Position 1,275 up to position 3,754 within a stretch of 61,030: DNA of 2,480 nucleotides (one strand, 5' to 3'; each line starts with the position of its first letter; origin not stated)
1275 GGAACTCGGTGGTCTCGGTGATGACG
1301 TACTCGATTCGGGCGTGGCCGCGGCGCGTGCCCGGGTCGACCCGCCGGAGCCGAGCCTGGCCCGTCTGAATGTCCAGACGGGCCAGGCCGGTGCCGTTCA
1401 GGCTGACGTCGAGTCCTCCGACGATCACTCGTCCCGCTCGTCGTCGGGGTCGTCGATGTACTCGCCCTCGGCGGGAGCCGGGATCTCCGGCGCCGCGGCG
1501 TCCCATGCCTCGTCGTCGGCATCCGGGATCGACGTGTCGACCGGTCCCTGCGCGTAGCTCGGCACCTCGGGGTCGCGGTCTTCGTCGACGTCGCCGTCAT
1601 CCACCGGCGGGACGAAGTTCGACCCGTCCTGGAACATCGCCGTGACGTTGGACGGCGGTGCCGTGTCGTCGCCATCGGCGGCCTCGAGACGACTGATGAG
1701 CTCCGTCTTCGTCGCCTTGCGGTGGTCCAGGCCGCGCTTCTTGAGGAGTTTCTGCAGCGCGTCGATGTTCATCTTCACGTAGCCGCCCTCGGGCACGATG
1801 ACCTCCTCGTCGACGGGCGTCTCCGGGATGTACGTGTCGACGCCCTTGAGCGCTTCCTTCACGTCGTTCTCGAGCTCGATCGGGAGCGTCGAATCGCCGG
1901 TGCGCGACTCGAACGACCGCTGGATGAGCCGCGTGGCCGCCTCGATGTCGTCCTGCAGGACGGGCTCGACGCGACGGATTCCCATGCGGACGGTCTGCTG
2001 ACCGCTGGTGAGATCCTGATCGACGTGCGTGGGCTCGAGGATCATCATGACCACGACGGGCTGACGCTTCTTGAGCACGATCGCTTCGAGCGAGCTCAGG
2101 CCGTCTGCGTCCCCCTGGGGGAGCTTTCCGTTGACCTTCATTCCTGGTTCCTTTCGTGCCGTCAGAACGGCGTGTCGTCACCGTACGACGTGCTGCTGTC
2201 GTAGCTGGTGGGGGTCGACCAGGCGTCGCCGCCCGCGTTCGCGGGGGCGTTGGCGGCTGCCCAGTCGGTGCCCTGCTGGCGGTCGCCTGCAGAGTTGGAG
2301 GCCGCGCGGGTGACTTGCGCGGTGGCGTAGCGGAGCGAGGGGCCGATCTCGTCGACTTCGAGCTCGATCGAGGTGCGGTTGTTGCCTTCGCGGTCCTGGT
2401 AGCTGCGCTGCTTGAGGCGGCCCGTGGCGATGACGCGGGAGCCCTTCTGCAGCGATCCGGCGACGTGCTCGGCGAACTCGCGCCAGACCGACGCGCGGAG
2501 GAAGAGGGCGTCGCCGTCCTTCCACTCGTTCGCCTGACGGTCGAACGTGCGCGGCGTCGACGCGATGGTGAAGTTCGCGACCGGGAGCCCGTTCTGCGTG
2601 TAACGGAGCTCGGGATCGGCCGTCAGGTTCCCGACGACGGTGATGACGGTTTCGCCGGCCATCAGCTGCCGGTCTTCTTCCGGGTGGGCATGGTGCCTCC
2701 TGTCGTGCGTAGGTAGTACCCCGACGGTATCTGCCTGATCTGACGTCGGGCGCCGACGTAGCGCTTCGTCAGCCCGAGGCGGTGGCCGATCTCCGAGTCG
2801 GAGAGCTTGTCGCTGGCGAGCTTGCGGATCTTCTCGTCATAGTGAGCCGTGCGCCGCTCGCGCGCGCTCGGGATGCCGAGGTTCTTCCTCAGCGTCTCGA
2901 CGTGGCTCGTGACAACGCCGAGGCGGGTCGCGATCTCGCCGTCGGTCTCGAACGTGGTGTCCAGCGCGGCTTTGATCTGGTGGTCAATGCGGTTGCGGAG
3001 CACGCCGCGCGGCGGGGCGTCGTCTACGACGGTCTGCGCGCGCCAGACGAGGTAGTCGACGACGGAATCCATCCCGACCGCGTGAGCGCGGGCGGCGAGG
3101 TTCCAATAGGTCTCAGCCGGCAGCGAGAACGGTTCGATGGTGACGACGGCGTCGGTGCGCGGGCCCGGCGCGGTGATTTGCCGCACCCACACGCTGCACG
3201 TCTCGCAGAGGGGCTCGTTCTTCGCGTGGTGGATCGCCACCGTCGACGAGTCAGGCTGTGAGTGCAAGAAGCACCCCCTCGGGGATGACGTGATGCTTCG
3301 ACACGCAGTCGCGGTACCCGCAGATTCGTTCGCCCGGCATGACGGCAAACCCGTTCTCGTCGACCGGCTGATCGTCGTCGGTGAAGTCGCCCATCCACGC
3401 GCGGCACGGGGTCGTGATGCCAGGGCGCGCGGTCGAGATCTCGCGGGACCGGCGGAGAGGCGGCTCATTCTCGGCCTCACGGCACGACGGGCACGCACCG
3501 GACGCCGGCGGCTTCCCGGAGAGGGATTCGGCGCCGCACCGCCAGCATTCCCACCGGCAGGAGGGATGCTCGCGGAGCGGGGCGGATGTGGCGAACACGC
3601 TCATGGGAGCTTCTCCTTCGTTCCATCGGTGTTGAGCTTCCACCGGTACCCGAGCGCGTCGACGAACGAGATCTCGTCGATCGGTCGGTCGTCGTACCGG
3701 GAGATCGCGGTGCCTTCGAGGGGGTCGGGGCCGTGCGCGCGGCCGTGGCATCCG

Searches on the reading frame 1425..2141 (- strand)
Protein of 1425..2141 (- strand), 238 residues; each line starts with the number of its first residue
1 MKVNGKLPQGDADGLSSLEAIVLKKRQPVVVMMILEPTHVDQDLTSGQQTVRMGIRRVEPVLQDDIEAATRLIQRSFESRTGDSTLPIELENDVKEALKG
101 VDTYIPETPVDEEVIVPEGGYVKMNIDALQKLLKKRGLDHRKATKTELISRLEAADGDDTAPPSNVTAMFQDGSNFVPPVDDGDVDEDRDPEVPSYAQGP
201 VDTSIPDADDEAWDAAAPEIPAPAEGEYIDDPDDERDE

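Call 68: search_protein_families(library=pfam, max_evalue=1, proteins=[window:1425-2141:-])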
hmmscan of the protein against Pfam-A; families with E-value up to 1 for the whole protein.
window:1425-2141:- (238 aa): 1 family
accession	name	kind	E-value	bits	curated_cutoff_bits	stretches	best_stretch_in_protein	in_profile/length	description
PF02037.33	SAP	-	0.00019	21.4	23.9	1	121-155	2-35/37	SAP domain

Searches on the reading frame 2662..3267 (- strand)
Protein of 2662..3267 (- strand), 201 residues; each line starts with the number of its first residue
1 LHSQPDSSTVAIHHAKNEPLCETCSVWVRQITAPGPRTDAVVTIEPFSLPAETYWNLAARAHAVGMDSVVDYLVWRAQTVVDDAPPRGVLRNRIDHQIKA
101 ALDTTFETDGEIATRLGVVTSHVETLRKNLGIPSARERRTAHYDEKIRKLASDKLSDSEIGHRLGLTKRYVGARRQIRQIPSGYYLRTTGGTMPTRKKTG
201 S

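Call 57: search_protein_families(library=phrogs, max_evalue=0.001, proteins=[window:2662-3267:-])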
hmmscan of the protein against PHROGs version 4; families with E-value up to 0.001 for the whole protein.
window:2662-3267:- (201 aa): 2 families
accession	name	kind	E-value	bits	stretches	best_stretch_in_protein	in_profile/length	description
phrog_323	-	transcription regulation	0.00014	22.5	1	111-176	116-186/319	transcriptional regulator, D5-like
phrog_836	-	transcription regulation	0.00032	21.8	0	129-172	71-114/133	late transcriptional activator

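Call 68: search_protein_families(library=pfam, max_evalue=1, proteins=[window:2662-3267:-])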
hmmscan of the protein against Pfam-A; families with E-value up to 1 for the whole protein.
window:2662-3267:- (201 aa): 0 families

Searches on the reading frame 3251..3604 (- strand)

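Call 68: search_protein_families(library=pfam, max_evalue=1, proteins=[window:3251-3604:-])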
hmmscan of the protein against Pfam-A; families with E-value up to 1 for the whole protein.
window:3251-3604:- (117 aa): 2 families
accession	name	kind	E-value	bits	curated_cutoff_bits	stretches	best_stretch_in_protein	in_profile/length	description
PF07562.20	NCD3G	-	0.0063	16.8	38.9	1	11-44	20-51/54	Nine Cysteines Domain of family 3 GPCR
PF14570.12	zf-RING_4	-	0.2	11.9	27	0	79-107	6-32/48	RING/Ubox like zinc-binding domain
